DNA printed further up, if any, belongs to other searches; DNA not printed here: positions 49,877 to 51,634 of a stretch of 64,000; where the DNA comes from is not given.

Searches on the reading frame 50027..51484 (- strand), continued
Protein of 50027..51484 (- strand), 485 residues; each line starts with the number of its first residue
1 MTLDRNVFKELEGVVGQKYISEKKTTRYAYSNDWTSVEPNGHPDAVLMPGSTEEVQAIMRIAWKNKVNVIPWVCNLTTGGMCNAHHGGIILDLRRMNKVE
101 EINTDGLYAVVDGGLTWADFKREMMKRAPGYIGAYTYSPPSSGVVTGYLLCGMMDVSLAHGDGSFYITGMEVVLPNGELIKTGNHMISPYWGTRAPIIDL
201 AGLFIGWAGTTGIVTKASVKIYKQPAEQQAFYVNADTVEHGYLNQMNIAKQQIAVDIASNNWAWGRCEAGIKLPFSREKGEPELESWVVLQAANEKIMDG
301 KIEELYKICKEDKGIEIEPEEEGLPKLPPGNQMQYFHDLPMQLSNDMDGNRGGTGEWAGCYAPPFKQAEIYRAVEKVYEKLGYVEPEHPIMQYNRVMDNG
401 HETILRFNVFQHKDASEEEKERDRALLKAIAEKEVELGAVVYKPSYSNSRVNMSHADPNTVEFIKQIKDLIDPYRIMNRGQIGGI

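Call 52: fold_search(model_id=the predicted structure, library=pdb)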
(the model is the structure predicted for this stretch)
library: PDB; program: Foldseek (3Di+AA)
matches with E <= 10: 971; with E <= 0.001: 308
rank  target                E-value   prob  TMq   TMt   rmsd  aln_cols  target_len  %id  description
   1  8jdx                  3.0e-32  1.00  0.80  0.85   4.3       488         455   18  Crystal structure of mLDHD in complex with 2-ketoisovaleric acid (released 2023-10-18)
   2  8jdb                  3.9e-32  1.00  0.80  0.85   4.1       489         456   18  Crystal structure of H405A mLDHD in complex with D-2-hydroxyoctanoic acid (released 2023-10-18)
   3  8jdp                  3.9e-32  1.00  0.80  0.85   4.2       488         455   18  Crystal structure of H405A mLDHD in complex with D-2-hydroxyisovaleric acid (released 2023-10-18)
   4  8jde                  4.2e-32  1.00  0.80  0.85   4.0       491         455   18  Crystal structure of mLDHD in complex with D-lactate (released 2023-10-18)
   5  8jds                  4.4e-32  1.00  0.79  0.84   4.3       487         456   18  Crystal structure of mLDHD in complex with Pyruvate (released 2023-10-18)
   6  8jdv                  4.7e-32  1.00  0.79  0.84   4.1       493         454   18  Crystal structure of mLDHD in complex with 2-ketohexanoic acid (released 2023-10-18)
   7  8jdu                  5.6e-32  1.00  0.79  0.84   4.3       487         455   18  Crystal structure of mLDHD in complex with 2-ketovaleric acid (released 2023-10-18)
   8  8jdt                  6.6e-32  1.00  0.80  0.85   4.2       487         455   18  Crystal structure of mLDHD in complex with 2-ketobutanoic acid (released 2023-10-18)
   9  8jdc                  1.1e-31  1.00  0.79  0.84   4.3       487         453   18  Crystal structure of mLDHD in apo form (released 2023-10-18)
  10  8jdy                  1.6e-31  1.00  0.80  0.85   4.1       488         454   18  Crystal structure of mLDHD in complex with 2-ketoisocaproic acid (released 2023-10-18)
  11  1dii_A                1.5e-29  1.00  0.80  0.76   4.4       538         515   18  CRYSTAL STRUCTURE OF P-CRESOL METHYLHYDROXYLASE AT 2.5 A RESOLUTION (released 1999-12-08)
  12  8s7w_A                4.9e-29  1.00  0.83  0.78   3.7       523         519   19  Vanillyl-alcohol dehydrogenase from Marinicaulis flavus: P151V mutant (released 2025-01-15)
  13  7pbg_A                1.2e-28  1.00  0.83  0.77   3.6       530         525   20  4-ethylphenol oxidase from Gulosibacter chungangensis: native structure (released 2021-09-29)
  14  7pbi_A                1.2e-28  1.00  0.83  0.78   3.5       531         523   19  4-ethylphenol oxidase from Gulosibacter chungangensis: isoeugenol complex (released 2021-09-29)
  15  9h40_C                1.3e-28  1.00  0.79  0.72   5.0       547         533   18  Pinoresinol hydroxylase from Pseudomonas sp. (released 2024-12-11)
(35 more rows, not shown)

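Call 53: search_solved_structures(query=A2, max_evalue=0.00001, show_alignments=3)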
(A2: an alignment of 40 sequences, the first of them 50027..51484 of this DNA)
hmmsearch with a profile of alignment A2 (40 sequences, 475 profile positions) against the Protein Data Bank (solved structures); distinct sequences matched with E-value up to 0.00001: 64 (the best 60 are shown).
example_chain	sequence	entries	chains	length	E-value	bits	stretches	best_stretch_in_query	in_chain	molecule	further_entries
1wve_A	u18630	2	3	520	7.1e-64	219.7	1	6-473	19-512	4-cresol dehydrogenase [hydroxylating] flavoprotein subunit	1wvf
1dii_A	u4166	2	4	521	7.1e-64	219.7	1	6-473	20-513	P-CRESOL METHYLHYDROXYLASE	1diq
9fge_A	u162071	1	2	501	3.1e-62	214.3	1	9-473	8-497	FAD-binding oxidoreductase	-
9ffk_A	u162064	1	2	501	3.6e-62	214.1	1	9-473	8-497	FAD-binding oxidoreductase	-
8s7p_A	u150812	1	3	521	5.1e-56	193.8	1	5-253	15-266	Oxidoreductase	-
9h40_A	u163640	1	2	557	1.4e-55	192.4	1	7-473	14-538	p-cresol methylhydroxylase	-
8s7r_A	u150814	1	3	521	1.6e-55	192.2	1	5-253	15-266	Oxidoreductase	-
8s7t_A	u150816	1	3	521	1.7e-55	192.1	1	5-253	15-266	Oxidoreductase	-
8s7s_A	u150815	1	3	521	2.1e-55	191.8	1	5-253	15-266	Oxidoreductase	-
8s7w_A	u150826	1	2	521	3.3e-55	191.1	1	5-253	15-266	Oxidoreductase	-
8s7q_A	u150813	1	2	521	4.6e-55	190.6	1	5-253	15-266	Oxidoreductase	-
8s7n_A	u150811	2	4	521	5.2e-55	190.5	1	5-253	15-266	Oxidoreductase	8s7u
9h8p_A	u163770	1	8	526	1e-50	176.3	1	8-245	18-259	Probable vanillyl-alcohol oxidase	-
8bap_A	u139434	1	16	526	1.3e-50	175.9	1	8-245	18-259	Probable vanillyl-alcohol oxidase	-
9gj0_A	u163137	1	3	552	1.4e-50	175.9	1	8-473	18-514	Probable vanillyl-alcohol oxidase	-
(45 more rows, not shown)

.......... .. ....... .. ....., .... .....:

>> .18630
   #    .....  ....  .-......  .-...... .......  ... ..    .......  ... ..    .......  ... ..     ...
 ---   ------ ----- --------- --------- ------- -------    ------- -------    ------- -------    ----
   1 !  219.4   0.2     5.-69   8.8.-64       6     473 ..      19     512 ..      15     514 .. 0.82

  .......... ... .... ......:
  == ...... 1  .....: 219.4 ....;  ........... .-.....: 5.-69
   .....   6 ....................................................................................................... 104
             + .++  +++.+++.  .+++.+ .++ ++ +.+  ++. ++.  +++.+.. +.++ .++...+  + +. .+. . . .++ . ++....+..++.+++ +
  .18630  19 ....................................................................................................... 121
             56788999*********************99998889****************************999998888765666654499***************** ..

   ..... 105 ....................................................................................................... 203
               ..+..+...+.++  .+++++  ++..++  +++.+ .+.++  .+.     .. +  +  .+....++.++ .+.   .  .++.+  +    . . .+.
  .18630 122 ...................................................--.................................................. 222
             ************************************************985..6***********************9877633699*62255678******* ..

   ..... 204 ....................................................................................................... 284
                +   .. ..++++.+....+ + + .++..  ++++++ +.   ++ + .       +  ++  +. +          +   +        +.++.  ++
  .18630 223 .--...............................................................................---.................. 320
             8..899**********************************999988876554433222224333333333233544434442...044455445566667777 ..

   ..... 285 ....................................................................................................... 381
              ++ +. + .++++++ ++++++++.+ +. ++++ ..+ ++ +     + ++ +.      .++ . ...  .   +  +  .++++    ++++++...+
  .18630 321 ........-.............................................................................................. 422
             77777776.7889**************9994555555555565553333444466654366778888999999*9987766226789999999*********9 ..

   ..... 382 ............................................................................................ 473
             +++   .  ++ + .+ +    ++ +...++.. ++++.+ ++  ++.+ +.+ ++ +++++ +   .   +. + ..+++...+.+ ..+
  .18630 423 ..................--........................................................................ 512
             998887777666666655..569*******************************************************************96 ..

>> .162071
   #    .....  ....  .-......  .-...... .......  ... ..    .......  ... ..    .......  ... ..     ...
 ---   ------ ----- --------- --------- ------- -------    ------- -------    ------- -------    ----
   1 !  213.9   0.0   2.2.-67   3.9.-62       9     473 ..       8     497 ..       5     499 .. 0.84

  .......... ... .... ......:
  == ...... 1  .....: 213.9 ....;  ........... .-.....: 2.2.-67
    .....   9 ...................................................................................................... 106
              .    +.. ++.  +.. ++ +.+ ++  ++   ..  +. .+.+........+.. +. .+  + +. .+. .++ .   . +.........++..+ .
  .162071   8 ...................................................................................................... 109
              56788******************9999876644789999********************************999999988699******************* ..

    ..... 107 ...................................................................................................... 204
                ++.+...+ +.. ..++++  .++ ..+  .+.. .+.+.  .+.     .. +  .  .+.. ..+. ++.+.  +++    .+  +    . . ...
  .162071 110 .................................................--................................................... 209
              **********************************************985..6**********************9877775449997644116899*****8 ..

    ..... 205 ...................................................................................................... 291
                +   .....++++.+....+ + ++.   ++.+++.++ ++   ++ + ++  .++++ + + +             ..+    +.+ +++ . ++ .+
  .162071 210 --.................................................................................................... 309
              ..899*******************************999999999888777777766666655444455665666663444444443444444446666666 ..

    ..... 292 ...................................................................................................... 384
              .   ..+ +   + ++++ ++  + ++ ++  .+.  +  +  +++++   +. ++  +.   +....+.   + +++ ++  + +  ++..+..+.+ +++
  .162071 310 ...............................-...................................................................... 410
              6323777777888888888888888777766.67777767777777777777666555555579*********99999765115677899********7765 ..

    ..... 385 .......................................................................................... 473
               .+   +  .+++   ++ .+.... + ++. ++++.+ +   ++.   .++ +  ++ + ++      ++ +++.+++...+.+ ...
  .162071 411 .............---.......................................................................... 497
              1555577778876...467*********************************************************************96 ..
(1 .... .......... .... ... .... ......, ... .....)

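Call 55: find_encoding_contigs(protein=P0129, flank=10000, max_places=1)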
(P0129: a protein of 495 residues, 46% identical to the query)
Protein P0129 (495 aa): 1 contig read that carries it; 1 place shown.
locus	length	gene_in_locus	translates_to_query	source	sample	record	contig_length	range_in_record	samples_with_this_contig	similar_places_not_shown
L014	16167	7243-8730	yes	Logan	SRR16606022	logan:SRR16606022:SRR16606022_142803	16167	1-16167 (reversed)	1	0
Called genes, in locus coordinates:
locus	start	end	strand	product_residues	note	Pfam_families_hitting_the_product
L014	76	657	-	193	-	PF27735:2-thiour_desulf_put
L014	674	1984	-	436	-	PF02133:Transp_cyt_pur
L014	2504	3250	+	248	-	PF14378:PAP2_3, PF01569:PAP2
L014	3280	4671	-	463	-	PF00324:AA_permease, PF13520:AA_permease_2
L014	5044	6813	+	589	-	PF02730:AFOR_N, PF01314:AFOR_C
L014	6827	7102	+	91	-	PF02597:ThiS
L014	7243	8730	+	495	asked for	PF01565:FAD_binding_4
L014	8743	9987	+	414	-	PF13534:Fer4_17 (weak), PF13183:Fer4_8, PF02754:CCG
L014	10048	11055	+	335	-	PF01208:URO-D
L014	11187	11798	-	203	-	PF06684:AA_synth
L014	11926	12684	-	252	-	PF02673:BacA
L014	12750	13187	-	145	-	PF00582:Usp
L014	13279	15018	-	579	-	PF04055:Radical_SAM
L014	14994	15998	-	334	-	PF00586:AIRS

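Call 56: find_encoding_contigs(protein=P0128, flank=10000, max_places=1)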
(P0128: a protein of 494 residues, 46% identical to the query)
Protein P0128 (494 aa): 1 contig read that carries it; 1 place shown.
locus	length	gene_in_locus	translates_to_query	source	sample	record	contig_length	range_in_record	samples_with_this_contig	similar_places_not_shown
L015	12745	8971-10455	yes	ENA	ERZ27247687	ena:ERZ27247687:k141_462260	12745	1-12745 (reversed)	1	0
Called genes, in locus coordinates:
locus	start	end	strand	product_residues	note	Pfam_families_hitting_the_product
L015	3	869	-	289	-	?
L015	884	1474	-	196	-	PF04023:FeoA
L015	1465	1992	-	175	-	PF01325:Fe_dep_repress, PF02742:Fe_dep_repr_C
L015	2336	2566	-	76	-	-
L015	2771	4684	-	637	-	-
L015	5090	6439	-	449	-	PF00324:AA_permease, PF13520:AA_permease_2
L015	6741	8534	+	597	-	PF02730:AFOR_N, PF01314:AFOR_C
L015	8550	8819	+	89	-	-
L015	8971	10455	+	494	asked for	PF01565:FAD_binding_4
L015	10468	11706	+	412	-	PF13183:Fer4_8, PF13534:Fer4_17 (weak), PF02754:CCG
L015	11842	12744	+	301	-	?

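Call 70: find_related_loci(query=A4, collection=metagenome_contigs, flank=10000)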
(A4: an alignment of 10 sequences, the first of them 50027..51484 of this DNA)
Query A4 (485 aa) in metagenome_contigs; peptide patterns used: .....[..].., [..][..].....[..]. (x = any residue, [..] = any of these).
82 stretches matched a pattern; 14 encode a relative of the query (tblastn E <= 1e-3); 13 distinct loci.
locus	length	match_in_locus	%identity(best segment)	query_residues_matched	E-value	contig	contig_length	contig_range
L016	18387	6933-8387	76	1-485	0e+0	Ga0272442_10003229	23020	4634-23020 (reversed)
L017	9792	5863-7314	46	2-482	4e-146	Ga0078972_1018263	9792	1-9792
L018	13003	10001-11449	46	3-482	3e-141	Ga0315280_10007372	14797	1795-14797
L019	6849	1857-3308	46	2-482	5e-140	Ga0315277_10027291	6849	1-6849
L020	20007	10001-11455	79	1-485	0e+0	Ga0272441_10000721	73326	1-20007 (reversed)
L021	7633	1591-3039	45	4-482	6e-139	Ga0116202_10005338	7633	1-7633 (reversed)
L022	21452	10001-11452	45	2-482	6e-135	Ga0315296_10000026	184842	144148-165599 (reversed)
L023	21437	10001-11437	44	7-482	3e-128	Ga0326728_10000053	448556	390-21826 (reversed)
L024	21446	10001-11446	46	4-482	6e-141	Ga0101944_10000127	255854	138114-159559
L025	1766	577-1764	46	4-396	2e-119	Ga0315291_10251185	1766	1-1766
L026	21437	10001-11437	44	7-482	4e-128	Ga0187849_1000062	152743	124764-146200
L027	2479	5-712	48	248-482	9e-63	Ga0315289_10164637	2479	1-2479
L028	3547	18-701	49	256-482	6e-62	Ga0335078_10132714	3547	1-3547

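Call 72: search_protein_families(library=ncbifam, proteins=[L007:9582-9851:+, L007:12761-13765:+, L007:7764-9566:+], max_evalue=0.00001)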
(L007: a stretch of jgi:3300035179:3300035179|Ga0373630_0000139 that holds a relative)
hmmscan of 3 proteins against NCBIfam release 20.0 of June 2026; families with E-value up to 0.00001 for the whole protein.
L007:9582-9851:+ (89 aa): 2 families
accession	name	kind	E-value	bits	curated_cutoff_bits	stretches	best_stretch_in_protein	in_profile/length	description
TIGR01687.1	moaD_arch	subfamily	3.6e-10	40.2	49.5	1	15-89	15-88/88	MoaD family protein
NF041918.1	SAMP1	equivalog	2e-09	37.9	60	1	14-89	14-91/91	ubiquitin-like small modifier protein 1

L007:12761-13765:+ (334 aa): 5 families
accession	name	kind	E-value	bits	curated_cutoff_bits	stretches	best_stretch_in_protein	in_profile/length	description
TIGR01463.1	mtaA_cmuA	subfamily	2e-54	185.2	235.4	1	2-330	4-333/340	MtaA/CmuA family methyltransferase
NF004889.0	PRK06252.1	subfamily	3.9e-53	180.6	244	1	2-332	5-333/340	methylcobalamin:coenzyme M methyltransferase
NF040654.1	MtaA_Meth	equivalog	1.8e-41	142.2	400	1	1-330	1-330/337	methylcobamide:CoM methyltransferase MtaA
NF041608.1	methylcob_mtaseMtbA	equivalog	8.4e-37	127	600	1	4-331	7-333/339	methylcobamide:CoM methyltransferase MtbA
TIGR01464.1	hemE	equivalog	9.6e-22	77.4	302.95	1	40-333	41-337/338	uroporphyrinogen decarboxylase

L007:7764-9566:+ (600 aa): 1 family
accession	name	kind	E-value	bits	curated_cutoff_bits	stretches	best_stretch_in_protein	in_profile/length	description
NF007354.0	PRK09849.1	equivalog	5.2e-44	150.9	868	1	17-235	11-228/703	aldehyde ferredoxin oxidoreductase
